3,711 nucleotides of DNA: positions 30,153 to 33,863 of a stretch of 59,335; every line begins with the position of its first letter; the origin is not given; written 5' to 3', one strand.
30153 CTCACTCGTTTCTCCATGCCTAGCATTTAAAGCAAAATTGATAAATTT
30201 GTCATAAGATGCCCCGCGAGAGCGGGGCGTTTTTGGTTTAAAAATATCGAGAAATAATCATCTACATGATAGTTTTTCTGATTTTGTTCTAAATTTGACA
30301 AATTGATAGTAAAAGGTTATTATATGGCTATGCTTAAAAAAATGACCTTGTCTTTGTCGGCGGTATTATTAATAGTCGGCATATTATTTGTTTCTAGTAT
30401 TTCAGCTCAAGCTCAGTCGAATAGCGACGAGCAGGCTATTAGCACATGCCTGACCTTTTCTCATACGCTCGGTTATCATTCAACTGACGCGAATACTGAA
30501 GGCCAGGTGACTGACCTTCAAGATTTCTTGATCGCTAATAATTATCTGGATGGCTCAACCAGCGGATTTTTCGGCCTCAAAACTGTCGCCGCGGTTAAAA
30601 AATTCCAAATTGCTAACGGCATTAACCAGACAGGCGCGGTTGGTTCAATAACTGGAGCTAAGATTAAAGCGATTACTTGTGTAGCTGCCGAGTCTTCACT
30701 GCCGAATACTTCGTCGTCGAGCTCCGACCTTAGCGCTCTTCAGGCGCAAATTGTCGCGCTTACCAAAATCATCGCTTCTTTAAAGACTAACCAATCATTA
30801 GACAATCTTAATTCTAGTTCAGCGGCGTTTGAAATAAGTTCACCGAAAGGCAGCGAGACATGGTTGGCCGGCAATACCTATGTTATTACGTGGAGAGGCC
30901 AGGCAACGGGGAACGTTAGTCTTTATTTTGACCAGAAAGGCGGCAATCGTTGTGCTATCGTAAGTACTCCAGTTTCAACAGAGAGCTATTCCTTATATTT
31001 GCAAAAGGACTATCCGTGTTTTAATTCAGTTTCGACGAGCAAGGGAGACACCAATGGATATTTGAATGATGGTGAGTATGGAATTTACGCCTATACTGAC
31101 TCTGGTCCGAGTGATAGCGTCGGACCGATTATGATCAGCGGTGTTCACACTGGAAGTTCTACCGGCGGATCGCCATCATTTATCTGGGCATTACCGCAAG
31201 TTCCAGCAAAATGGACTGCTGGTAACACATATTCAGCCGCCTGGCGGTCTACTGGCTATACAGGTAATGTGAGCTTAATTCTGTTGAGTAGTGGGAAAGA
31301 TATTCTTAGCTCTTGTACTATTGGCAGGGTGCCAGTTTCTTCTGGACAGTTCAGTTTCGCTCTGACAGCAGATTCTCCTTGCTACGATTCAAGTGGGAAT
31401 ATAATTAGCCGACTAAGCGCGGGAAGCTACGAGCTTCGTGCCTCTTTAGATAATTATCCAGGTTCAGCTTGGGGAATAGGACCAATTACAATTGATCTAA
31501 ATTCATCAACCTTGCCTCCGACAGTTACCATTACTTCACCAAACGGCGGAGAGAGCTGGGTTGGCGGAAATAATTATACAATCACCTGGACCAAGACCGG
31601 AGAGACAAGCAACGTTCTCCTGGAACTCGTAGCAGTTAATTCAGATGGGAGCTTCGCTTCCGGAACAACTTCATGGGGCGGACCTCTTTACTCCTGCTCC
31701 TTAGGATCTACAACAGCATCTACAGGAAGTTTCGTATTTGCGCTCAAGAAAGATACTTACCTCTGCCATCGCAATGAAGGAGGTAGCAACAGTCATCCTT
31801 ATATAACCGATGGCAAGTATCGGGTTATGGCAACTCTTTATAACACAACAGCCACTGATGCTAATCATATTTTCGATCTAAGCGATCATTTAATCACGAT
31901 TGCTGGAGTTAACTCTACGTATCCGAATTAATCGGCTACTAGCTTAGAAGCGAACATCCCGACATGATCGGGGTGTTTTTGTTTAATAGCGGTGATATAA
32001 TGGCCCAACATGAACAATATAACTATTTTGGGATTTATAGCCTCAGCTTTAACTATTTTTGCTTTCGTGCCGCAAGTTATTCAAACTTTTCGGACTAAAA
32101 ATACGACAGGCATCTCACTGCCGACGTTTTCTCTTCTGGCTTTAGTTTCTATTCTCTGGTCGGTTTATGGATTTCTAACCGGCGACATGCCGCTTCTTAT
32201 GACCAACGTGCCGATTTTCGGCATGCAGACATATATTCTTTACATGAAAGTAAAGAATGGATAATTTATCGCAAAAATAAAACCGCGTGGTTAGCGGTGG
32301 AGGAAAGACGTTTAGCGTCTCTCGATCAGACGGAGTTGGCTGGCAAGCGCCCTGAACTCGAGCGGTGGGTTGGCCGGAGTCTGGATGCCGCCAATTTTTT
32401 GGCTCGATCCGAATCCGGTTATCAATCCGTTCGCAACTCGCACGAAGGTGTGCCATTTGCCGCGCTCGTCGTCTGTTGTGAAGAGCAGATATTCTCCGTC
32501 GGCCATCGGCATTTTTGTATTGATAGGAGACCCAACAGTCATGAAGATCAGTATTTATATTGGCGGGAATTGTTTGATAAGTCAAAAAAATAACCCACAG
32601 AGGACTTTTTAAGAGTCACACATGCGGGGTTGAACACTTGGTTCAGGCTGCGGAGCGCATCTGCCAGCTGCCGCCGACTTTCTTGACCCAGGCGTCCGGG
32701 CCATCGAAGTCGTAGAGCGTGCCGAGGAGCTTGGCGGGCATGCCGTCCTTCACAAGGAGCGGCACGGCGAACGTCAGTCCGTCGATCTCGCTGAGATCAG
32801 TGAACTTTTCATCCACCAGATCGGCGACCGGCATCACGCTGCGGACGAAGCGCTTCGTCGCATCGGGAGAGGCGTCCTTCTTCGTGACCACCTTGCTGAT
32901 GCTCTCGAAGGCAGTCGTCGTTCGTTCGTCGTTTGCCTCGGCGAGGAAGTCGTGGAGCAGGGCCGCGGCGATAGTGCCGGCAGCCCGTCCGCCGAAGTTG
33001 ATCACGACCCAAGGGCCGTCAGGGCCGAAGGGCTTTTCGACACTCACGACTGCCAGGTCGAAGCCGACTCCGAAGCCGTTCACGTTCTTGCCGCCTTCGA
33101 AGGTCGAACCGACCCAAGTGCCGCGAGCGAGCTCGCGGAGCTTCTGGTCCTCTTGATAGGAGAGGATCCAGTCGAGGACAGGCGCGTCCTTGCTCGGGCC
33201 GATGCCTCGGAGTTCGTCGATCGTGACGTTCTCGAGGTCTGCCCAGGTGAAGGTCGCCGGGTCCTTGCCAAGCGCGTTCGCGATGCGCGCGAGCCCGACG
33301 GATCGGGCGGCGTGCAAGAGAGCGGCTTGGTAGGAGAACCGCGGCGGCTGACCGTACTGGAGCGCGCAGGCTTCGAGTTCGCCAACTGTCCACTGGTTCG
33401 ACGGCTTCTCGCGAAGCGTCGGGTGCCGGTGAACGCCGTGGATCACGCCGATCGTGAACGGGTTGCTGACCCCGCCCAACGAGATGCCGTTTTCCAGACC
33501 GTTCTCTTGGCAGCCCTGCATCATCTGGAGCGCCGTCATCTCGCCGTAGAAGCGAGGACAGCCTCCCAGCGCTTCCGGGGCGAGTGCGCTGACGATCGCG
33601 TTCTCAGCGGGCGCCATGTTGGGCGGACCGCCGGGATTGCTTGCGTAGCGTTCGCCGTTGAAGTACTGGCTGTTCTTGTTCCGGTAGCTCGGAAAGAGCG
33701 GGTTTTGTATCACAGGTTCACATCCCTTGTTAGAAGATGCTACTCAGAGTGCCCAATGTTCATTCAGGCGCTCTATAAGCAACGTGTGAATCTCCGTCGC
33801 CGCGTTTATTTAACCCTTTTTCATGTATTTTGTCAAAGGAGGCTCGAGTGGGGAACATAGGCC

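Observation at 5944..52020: Twelve GC-rich, self-contained expression cassettes interleaved with a low-GC core-gene backbone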

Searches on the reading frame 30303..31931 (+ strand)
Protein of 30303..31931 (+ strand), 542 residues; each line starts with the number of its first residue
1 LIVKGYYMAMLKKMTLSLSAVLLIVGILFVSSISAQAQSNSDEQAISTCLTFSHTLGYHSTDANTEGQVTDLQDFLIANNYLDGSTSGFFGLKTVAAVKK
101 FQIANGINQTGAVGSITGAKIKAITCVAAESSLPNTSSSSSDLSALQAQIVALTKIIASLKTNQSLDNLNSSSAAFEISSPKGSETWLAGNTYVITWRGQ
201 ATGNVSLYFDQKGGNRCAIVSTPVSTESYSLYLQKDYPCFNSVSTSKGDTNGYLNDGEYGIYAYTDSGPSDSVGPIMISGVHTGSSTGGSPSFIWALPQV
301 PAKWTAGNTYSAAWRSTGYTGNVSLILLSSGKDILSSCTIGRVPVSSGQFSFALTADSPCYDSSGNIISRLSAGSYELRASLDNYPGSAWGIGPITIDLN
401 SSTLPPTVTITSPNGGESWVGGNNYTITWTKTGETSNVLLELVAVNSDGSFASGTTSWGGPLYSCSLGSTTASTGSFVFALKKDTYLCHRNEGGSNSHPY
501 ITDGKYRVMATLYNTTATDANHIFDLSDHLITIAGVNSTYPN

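Call 87: search_protein_families(library=pfam, max_evalue=0.001, proteins=[window:30303-31931:+])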
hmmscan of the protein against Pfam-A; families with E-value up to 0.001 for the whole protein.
window:30303-31931:+ (542 aa): 3 families
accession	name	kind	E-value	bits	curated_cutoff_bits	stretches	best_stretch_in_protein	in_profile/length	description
PF01471.23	PG_binding_1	-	8.5e-11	42.3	23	1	67-118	3-54/57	Putative peptidoglycan binding domain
PF10342.15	Kre9_KNH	-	8.5e-09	36.5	24.6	0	412-447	1-37/94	Kre9/KNH-like N-terminal Ig-like domain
PF14610.12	Psg1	-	0.00043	20.6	30.1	0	412-449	29-70/186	Ykl077w/Psg1 (Pma1 Stabilization in Golgi)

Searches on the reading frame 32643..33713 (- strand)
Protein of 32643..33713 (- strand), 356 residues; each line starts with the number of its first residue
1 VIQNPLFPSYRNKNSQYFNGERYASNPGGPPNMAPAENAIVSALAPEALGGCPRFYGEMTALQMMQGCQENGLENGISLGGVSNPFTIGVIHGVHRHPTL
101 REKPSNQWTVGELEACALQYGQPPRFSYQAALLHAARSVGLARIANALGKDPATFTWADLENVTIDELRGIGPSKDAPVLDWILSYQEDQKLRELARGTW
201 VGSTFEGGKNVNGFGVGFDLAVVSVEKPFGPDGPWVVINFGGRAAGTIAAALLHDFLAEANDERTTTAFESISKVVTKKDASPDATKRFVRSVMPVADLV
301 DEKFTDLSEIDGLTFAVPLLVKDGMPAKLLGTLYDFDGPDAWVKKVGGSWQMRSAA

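Call 8: search_protein_families(library=pfam, max_evalue=0.01, proteins=[window:32643-33713:-])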
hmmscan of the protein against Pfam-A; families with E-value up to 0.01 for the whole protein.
window:32643-33713:- (356 aa): 0 families

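Call 12: find_homologous_proteins(query=window:32643-33713:-, max_evalue=0.001)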
Query window:32643-33713:- (356 aa): 1 proteins with E <= 0.001 among 8000 candidates.
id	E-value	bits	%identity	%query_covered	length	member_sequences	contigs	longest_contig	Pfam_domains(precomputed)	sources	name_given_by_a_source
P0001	1.0e-241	819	100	100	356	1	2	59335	-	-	-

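Call 13: find_encoding_contigs(protein=P0001, flank=10000, max_places=10)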
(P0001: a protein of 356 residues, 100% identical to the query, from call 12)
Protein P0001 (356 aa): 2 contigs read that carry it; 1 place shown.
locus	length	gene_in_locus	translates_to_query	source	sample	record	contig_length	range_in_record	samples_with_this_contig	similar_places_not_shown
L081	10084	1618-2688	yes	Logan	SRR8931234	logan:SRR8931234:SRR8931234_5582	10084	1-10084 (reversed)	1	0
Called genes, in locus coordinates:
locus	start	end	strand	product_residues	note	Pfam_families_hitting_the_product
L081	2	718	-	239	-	?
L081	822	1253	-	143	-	PF02381:MraZ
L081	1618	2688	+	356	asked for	-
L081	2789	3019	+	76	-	-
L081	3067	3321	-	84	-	PF03083:MtN3_slv, PF04193:PQ-loop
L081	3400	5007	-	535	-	PF01471:PG_binding_1, PF10342:Kre9_KNH (faint)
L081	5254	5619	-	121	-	PF16320:Ribosomal_L12_N, PF00542:Ribosomal_L12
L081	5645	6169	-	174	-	PF00466:Ribosomal_L10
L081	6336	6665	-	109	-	-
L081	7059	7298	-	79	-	-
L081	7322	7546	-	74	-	-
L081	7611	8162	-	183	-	PF02834:LigT_PEase, PF13563:2_5_RNA_ligase2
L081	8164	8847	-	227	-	PF03372:Exo_endo_phos, PF14529:Exo_endo_phos_2 (weak)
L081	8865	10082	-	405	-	?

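Call 31: search_protein_representatives(protein=P0001)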
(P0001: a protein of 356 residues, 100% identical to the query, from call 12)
Query: 356 residues. Proteins with E-value up to 0.001 (for the whole library): 3; up to 1e-10: 3; up to 1e-30: 1. The best 3 are listed.
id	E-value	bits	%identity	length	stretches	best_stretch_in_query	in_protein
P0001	3.2e-242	819.3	100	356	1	1-356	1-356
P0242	3.1e-26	108.8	28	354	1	6-350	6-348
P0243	2.1e-12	63.3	29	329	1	52-345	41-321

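Call 32: find_encoding_contigs(protein=P0242, flank=10000, max_places=3)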
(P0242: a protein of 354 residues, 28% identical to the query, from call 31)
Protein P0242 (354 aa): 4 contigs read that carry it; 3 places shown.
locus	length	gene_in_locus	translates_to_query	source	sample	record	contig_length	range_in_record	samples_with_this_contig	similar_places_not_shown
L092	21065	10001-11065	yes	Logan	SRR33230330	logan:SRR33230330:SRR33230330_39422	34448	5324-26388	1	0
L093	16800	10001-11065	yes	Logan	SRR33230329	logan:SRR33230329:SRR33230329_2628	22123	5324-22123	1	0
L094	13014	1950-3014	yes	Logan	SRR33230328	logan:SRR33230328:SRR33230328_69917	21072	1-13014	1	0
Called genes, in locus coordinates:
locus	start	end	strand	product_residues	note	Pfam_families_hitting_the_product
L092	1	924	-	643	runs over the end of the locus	PF02518:HATPase_c, PF00204:DNA_gyraseB, PF01751:Toprim, PF00986:DNA_gyraseB_C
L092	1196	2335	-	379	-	PF01409:tRNA-synt_2d, PF03147:FDX-ACB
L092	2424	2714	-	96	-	-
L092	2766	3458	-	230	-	PF13462:Thioredoxin_4, PF13098:Thioredoxin_2 (weak), PF01323:DSBA (weak)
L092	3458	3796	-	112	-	-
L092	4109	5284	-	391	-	PF01266:DAO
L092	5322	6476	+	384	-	PF01370:Epimerase (weak), PF03435:Sacchrp_dh_NADP, PF16653:Sacchrp_dh_C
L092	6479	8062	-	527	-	PF03717:PBP_dimer, PF00905:Transpeptidase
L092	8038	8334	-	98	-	-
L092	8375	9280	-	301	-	PF01795:Methyltransf_5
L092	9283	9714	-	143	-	PF02381:MraZ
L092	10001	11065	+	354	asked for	-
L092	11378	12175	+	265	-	-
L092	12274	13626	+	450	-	PF00349:Hexokinase_1 (faint)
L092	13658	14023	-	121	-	PF16320:Ribosomal_L12_N, PF00542:Ribosomal_L12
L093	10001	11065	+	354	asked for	-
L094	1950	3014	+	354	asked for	-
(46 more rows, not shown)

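Call 33: find_encoding_contigs(protein=P0243, flank=10000, max_places=3)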
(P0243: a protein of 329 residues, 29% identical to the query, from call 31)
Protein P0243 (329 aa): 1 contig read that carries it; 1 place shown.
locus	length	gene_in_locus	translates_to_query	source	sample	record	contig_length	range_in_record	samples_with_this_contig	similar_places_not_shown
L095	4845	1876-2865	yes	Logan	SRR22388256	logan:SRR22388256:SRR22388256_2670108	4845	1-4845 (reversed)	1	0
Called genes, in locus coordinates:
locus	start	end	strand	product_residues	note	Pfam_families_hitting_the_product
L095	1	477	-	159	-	?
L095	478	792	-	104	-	-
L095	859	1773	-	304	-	PF12840:HTH_20, PF01022:HTH_5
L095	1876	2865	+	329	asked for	-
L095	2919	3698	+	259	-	PF02585:PIG-L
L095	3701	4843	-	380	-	?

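Call 43: search_protein_families(library=phrogs, max_evalue=0.01, proteins=[window:32643-33713:-])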
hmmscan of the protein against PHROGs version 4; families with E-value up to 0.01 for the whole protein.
window:32643-33713:- (356 aa): 0 families

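Call 46: find_related_loci(query=A1, collection=viral_contigs, flank=5000)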
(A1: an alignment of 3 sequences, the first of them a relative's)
Query A1 (356 aa) in viral_contigs; peptide patterns used: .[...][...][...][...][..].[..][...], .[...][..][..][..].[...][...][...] (x = any residue, [..] = any of these).
37 stretches matched a pattern, but none encodes a relative of the query by tblastn (E <= 1e-3).

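Call 51: predict_structure(alignment_id=A1)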
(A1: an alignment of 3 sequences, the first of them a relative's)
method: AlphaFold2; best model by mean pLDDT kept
length: 356 residues; sequences in the alignment: 3
mean_pLDDT: 52.0   pTM: 0.57
mean pLDDT of the five models: 52.0, 40.7, 39.8, 36.6, 34.5
residues with pLDDT >= 90: 9; 70-90: 57; 50-70: 118; < 50: 172
segments of 3 or more residues with pLDDT < 50: 1-56, 74-84, 196-220, 226-245, 253-266, 271-279, 304-307, 331-343, 351-356
pLDDT, mean of each block of 10 residues (from residue 1): 25 36 29 27 29 50 62 45 51 72 81 77 62 75 85 92 77 54 58 48 34 36 49 39 46 44 46 46 53 53 49 54 52 39 50 38
secondary structure, 60 per line:
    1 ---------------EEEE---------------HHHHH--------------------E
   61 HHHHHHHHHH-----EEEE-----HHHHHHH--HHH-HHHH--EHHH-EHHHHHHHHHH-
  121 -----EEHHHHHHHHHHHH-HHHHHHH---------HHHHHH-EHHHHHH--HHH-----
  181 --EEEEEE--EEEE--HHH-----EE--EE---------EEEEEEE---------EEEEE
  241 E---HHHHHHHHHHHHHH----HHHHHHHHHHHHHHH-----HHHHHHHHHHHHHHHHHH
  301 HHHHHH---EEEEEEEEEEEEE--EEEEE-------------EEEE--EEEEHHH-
elements in order: E16-19 H35-39 H61-70 E76-79 H85-91 H98-101 H110-119 H128-139 H141-147 H157-162 H165-170 E183-188 E191-194 E220-226 E236-241 H245-258 H263-277 H283-306 E310-322 E325-329 E343-346 E349-352

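Call 57: fold_search(model_id=the predicted structure, library=pdb)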
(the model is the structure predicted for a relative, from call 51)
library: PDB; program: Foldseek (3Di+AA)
matches with E <= 10: 50; with E <= 0.001: 0
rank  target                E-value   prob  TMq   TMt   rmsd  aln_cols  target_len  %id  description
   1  3qmw_A                1.1e+00  0.06  0.12  0.15  10.6       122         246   15  RedJ with PEG molecule bound in the active site (released 2011-05-04)
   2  6sy7_E                1.3e+00  0.08  0.10  0.08  11.2       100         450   16  Structure of Trypanosome Brucei Phosphofructokinase in complex with AMP. (released 2019-12-25)
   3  6sy7_D                1.5e+00  0.07  0.10  0.08  11.2       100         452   16  Structure of Trypanosome Brucei Phosphofructokinase in complex with AMP. (released 2019-12-25)
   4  3qmv_D                1.5e+00  0.06  0.12  0.15  12.5       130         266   19  RedJ-Thioesterase from the Prodiginine biosynthetic pathway in Streptomyces coelicolor (released 2011-05-04)
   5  6sy7_F                1.5e+00  0.07  0.10  0.08  11.2       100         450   16  Structure of Trypanosome Brucei Phosphofructokinase in complex with AMP. (released 2019-12-25)
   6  6sy7_G                1.5e+00  0.07  0.10  0.08  11.2       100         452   16  Structure of Trypanosome Brucei Phosphofructokinase in complex with AMP. (released 2019-12-25)
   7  6sy7_A                1.5e+00  0.07  0.10  0.08  11.2       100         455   16  Structure of Trypanosome Brucei Phosphofructokinase in complex with AMP. (released 2019-12-25)
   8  9isb_B                1.5e+00  0.04  0.17  0.23  13.7       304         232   12  Ligand bound AGD of enzyme (released 2025-06-04)
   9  6sy7_C                1.7e+00  0.07  0.10  0.08  10.9        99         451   16  Structure of Trypanosome Brucei Phosphofructokinase in complex with AMP. (released 2019-12-25)
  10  6sy7_H                1.7e+00  0.06  0.10  0.08  11.3       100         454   16  Structure of Trypanosome Brucei Phosphofructokinase in complex with AMP. (released 2019-12-25)
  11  6sy7_B                2.0e+00  0.06  0.10  0.08  11.2       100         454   16  Structure of Trypanosome Brucei Phosphofructokinase in complex with AMP. (released 2019-12-25)
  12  7ewc_B                2.5e+00  0.10  0.10  0.36   7.7        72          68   15  Mycobacterium tuberculosis HigA2 (Form I) (released 2022-03-02)
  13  3f5m_D                3.0e+00  0.05  0.10  0.08  11.0       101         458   16  Crystal Structure of ATP-Bound Phosphofructokinase from Trypanosoma brucei (released 2008-11-25)
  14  2hvr_B                3.0e+00  0.03  0.11  0.12  12.7       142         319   10  Structure of T4 RNA Ligase 2 with Nicked 5'-Adenylated nucleic acid duplex containing a 3'-deoxyribonucleotide at the  (released 2006-10-17)
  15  3f5m_B                3.2e+00  0.05  0.10  0.08  11.0       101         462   16  Crystal Structure of ATP-Bound Phosphofructokinase from Trypanosoma brucei (released 2008-11-25)
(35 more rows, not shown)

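Call 74: search_protein_families(library=padloc, max_evalue=0.01, proteins=[window:32643-33713:-])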
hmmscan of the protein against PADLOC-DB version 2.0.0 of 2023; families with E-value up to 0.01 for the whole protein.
window:32643-33713:- (356 aa): 0 families
